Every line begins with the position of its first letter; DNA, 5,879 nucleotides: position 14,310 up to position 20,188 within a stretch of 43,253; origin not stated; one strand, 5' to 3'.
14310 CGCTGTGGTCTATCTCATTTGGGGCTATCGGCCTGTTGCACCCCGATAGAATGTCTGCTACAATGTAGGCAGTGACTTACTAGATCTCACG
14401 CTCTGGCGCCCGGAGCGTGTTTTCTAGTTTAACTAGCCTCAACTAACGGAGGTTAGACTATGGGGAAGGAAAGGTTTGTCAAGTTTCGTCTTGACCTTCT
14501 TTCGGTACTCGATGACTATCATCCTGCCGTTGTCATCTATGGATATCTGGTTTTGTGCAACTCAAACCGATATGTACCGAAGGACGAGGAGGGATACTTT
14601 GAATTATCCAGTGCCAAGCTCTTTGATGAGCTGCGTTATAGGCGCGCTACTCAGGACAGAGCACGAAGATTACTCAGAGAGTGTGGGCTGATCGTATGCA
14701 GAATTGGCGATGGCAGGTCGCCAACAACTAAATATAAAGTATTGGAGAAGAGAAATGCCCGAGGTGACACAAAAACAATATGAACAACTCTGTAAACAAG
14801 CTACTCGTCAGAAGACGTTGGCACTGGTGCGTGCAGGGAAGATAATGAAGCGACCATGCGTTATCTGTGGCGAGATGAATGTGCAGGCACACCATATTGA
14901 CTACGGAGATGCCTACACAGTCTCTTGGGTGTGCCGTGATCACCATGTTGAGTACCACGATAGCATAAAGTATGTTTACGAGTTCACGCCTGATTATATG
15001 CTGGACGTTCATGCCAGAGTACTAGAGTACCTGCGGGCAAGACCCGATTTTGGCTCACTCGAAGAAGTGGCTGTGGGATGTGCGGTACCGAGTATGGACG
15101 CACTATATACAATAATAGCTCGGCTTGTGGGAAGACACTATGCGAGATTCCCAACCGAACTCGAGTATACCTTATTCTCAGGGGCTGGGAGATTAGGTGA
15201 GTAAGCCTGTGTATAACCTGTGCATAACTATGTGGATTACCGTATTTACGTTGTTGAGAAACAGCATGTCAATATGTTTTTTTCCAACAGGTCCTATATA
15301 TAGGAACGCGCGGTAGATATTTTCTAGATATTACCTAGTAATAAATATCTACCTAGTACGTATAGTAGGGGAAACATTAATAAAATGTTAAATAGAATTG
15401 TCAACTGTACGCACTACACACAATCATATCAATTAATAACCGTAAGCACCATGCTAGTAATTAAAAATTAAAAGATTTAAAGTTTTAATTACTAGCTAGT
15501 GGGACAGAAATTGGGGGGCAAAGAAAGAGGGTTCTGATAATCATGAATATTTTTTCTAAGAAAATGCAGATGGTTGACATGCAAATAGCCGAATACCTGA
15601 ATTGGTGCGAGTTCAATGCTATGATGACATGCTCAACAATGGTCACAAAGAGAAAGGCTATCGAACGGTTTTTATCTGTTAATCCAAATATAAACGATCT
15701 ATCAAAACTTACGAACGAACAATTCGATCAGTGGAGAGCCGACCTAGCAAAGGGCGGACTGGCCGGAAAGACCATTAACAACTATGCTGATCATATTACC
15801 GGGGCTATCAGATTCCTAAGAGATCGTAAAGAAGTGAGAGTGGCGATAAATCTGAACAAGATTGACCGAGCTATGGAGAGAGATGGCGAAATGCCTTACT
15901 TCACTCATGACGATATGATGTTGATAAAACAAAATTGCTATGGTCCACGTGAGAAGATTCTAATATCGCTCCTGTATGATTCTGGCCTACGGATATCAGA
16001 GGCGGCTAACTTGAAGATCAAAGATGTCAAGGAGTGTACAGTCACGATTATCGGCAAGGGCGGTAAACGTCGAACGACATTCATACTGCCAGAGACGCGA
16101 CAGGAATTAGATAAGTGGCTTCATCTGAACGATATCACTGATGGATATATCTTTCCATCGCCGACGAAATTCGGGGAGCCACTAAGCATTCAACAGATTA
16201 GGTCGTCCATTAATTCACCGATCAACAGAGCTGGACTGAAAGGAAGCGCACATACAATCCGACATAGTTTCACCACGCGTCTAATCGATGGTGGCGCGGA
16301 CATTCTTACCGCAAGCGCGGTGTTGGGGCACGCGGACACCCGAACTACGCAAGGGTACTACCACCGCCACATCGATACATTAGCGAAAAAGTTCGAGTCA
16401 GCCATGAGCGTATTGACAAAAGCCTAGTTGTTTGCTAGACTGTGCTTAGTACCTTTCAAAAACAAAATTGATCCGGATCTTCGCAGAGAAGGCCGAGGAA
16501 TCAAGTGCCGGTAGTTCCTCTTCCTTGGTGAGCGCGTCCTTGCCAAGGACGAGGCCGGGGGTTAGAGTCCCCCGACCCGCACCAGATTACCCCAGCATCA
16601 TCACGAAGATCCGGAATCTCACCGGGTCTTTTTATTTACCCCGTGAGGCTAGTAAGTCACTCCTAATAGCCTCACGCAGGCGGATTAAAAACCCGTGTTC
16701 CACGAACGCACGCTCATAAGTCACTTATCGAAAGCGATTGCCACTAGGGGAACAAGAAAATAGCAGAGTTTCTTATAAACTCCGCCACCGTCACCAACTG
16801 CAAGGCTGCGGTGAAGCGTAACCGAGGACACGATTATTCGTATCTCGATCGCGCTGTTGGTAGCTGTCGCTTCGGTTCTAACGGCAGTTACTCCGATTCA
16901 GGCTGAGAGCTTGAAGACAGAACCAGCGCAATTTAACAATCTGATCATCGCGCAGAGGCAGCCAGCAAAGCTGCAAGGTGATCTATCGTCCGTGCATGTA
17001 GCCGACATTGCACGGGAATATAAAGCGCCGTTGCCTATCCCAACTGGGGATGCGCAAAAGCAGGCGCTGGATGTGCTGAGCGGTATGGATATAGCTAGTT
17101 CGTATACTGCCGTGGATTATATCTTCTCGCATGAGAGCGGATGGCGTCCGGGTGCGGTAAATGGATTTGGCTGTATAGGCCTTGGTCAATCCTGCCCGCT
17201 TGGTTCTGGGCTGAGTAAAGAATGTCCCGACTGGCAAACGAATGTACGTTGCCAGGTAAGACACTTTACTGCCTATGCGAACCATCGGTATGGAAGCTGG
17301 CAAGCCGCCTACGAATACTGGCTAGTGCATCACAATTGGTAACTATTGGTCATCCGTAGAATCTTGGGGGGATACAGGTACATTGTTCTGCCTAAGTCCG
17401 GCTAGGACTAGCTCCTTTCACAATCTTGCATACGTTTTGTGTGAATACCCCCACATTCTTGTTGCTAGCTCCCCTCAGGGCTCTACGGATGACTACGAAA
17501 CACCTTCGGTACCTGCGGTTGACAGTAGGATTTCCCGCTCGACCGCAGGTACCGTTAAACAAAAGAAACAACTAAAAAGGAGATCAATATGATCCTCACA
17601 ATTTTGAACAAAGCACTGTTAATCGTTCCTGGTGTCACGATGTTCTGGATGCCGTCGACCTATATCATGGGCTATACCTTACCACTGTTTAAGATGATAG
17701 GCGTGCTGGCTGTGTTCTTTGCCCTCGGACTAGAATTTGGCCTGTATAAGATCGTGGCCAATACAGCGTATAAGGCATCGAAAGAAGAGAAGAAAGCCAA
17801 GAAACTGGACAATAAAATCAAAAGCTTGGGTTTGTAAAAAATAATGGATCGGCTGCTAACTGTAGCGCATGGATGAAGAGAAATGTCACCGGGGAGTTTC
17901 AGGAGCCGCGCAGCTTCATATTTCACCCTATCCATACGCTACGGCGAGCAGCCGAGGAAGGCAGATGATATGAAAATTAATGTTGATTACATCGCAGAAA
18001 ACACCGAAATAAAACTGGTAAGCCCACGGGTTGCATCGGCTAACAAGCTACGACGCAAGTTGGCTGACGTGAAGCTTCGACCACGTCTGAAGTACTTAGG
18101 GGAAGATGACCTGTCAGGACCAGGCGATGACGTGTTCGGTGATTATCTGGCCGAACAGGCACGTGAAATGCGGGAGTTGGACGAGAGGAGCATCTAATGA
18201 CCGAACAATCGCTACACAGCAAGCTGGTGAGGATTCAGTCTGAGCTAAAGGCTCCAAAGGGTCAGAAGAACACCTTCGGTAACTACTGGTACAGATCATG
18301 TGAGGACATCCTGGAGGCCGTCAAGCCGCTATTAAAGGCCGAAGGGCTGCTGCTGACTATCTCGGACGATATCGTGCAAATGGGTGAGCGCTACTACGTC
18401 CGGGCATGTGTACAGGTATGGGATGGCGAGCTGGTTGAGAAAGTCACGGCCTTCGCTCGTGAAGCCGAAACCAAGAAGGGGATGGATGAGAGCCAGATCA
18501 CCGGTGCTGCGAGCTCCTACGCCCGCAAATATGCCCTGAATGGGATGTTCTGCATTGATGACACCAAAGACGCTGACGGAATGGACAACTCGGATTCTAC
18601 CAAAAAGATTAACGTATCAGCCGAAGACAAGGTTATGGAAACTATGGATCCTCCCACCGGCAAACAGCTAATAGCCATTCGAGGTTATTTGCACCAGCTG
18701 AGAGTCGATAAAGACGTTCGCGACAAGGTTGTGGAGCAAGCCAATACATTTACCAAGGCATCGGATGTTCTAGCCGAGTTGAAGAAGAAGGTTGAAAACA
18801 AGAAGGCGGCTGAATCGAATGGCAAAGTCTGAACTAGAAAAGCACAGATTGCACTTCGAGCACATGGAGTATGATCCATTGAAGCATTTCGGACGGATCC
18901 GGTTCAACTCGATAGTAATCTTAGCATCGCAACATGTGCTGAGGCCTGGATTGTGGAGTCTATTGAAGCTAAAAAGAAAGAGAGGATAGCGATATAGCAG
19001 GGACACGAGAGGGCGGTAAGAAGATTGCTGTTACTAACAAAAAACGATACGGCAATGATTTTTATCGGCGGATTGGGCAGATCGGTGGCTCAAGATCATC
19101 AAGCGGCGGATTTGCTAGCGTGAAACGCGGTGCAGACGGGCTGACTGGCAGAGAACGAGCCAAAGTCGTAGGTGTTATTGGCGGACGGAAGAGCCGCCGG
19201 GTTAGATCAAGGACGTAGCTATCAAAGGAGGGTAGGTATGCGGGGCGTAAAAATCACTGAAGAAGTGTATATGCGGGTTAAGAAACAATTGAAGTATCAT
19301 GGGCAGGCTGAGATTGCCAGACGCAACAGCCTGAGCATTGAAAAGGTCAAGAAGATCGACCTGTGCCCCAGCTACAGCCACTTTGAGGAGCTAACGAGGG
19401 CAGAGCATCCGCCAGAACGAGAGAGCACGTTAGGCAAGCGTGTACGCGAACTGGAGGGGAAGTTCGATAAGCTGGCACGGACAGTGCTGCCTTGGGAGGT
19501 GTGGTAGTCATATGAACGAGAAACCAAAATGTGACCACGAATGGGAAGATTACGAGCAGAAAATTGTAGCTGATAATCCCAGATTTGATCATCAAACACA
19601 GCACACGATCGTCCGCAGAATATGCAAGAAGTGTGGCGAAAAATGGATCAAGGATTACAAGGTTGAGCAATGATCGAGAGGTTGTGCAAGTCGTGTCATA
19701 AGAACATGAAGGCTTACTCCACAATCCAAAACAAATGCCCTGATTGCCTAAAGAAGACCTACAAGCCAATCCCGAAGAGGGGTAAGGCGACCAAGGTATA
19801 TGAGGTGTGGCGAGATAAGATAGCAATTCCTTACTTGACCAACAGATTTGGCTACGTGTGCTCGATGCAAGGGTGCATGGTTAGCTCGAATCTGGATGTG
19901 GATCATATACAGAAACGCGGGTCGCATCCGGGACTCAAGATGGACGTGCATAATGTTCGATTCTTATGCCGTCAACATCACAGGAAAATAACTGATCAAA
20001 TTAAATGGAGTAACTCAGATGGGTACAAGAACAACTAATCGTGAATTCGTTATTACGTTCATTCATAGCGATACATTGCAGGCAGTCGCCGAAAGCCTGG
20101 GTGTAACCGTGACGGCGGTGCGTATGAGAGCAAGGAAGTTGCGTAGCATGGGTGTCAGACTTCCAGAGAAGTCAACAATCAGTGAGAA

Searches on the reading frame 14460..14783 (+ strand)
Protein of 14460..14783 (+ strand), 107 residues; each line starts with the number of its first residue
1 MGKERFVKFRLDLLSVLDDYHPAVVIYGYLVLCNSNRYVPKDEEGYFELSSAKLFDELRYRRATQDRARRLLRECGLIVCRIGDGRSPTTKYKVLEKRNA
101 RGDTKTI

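Call 35: search_protein_families(library=phrogs, proteins=[window:14460-14783:+], max_evalue=0.01)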
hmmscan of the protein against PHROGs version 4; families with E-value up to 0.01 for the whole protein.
window:14460-14783:+ (107 aa): 2 families
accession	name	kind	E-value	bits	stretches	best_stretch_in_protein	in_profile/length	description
phrog_186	-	DNA, RNA and nucleotide metabolism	0.0023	18.7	1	21-98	41-116/308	DnaD-like helicase loader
phrog_7882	-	DNA, RNA and nucleotide metabolism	0.0065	17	1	23-80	37-98/314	DnaD-like helicase loader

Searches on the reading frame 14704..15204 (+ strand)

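Call 35: search_protein_families(library=phrogs, proteins=[window:14704-15204:+], max_evalue=0.01)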
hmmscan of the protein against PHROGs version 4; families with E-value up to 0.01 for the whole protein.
window:14704-15204:+ (166 aa): 4 families
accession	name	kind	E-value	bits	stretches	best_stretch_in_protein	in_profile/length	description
phrog_2340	-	DNA, RNA and nucleotide metabolism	6.3e-11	43.7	1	29-88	102-163/171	endonuclease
phrog_11793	-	unknown function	4.2e-07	30.6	1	42-86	12-58/65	-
phrog_1588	-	unknown function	0.0037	18.1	1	23-98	11-99/132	-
phrog_398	-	unknown function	0.0097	16.5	0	47-98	144-204/225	-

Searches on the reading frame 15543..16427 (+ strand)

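Call 12: search_protein_families(library=phrogs, proteins=[window:15543-16427:+])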
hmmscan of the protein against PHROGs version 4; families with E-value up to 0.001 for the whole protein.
window:15543-16427:+ (294 aa): 6 families
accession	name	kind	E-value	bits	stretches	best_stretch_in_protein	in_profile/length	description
phrog_1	-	integration and excision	2.6e-44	153.5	1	15-283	166-443/611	integrase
phrog_216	-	integration and excision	2.6e-36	126.3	1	97-285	33-237/301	integrase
phrog_7685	-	integration and excision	3.2e-08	34.4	1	191-283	143-230/240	integrase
phrog_7269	-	integration and excision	5.4e-05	24.1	1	231-283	25-77/89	integrase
phrog_23271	-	unknown function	0.00037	21.4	1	231-274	6-49/67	-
phrog_5830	-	integration and excision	0.00088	19.6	0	114-163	107-157/318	integrase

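Call 13: search_protein_families(library=pfam, proteins=[window:15543-16427:+])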
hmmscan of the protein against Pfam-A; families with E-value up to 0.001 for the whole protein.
window:15543-16427:+ (294 aa): 1 family
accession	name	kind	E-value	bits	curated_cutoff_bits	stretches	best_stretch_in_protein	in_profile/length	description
PF00589.27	Phage_integrase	-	1e-26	94.2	27.1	1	130-275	17-168/172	Phage integrase family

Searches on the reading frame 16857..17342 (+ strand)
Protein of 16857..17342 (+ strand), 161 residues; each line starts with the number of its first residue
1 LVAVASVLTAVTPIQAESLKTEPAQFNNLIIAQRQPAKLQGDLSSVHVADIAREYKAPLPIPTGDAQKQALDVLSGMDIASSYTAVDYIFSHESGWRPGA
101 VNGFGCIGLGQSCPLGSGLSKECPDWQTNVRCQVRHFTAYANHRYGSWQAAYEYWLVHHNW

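Call 35: search_protein_families(library=phrogs, proteins=[window:16857-17342:+], max_evalue=0.01)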
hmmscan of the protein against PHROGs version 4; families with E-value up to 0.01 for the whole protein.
window:16857-17342:+ (161 aa): 2 families
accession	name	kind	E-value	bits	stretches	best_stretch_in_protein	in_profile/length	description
phrog_12661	-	other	2.6e-09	38.2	1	79-161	100-181/182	transglycosylase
phrog_15428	-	unknown function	8.8e-05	23.6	1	75-158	82-163/168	-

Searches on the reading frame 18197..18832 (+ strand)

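Call 36: search_protein_families(library=phrogs, proteins=[window:18197-18832:+], max_evalue=0.01)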
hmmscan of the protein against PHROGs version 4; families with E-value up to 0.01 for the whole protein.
window:18197-18832:+ (211 aa): 4 families
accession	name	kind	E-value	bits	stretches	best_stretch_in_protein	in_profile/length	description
phrog_155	-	DNA, RNA and nucleotide metabolism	3.7e-46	159.1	1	1-203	63-272/308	Erf-like ssDNA annealing protein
phrog_2324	-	DNA, RNA and nucleotide metabolism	2.3e-16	60.9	1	5-192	10-182/193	Erf-like ssDNA annealing protein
phrog_10003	-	other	0.0001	22.8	1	18-201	59-241/297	recombinase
phrog_34817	-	unknown function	0.0086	16.4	0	20-136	36-144/291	-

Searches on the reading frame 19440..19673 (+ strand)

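Call 61: search_protein_families(library=phrogs, proteins=[window:19440-19673:+], max_evalue=0.01)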
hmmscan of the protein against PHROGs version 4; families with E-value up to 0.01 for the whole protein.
window:19440-19673:+ (77 aa): 2 families
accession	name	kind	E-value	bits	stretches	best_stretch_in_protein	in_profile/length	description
phrog_13426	-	unknown function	0.0041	18.6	1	21-67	4-54/78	-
phrog_385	-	transcription regulation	0.0062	17.9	0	10-48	36-74/80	transcriptional regulator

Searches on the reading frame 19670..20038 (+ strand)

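Call 36: search_protein_families(library=phrogs, proteins=[window:19670-20038:+], max_evalue=0.01)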
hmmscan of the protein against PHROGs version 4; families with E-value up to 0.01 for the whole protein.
window:19670-20038:+ (122 aa): 11 families
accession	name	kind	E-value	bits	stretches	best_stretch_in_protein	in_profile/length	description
phrog_5956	-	DNA, RNA and nucleotide metabolism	1.1e-19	71.5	1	3-111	4-111/138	HNH endonuclease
phrog_144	-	DNA, RNA and nucleotide metabolism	6.6e-09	36.7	1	4-114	23-139/175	HNH endonuclease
phrog_1271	-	DNA, RNA and nucleotide metabolism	1.3e-08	35.7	1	2-116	211-324/361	HNH endonuclease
phrog_333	-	DNA, RNA and nucleotide metabolism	1.6e-06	29.3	1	57-108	29-79/138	HNH endonuclease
phrog_119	-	DNA, RNA and nucleotide metabolism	3.1e-05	24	1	57-111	199-258/443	HNH endonuclease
phrog_740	-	DNA, RNA and nucleotide metabolism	5.2e-05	23.4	1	58-120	35-97/332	HNH endonuclease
phrog_589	-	DNA, RNA and nucleotide metabolism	0.0003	21.6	1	59-109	89-140/179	HNH endonuclease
phrog_2323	-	DNA, RNA and nucleotide metabolism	0.0023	18.9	1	60-111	37-87/113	HNH endonuclease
phrog_7785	-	DNA, RNA and nucleotide metabolism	0.0033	18.4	1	42-113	47-117/147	HNH endonuclease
phrog_6586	-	unknown function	0.0054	17.6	1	5-46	5-43/129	-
phrog_22514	-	DNA, RNA and nucleotide metabolism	0.0093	17.1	0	32-112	42-113/187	HNH endonuclease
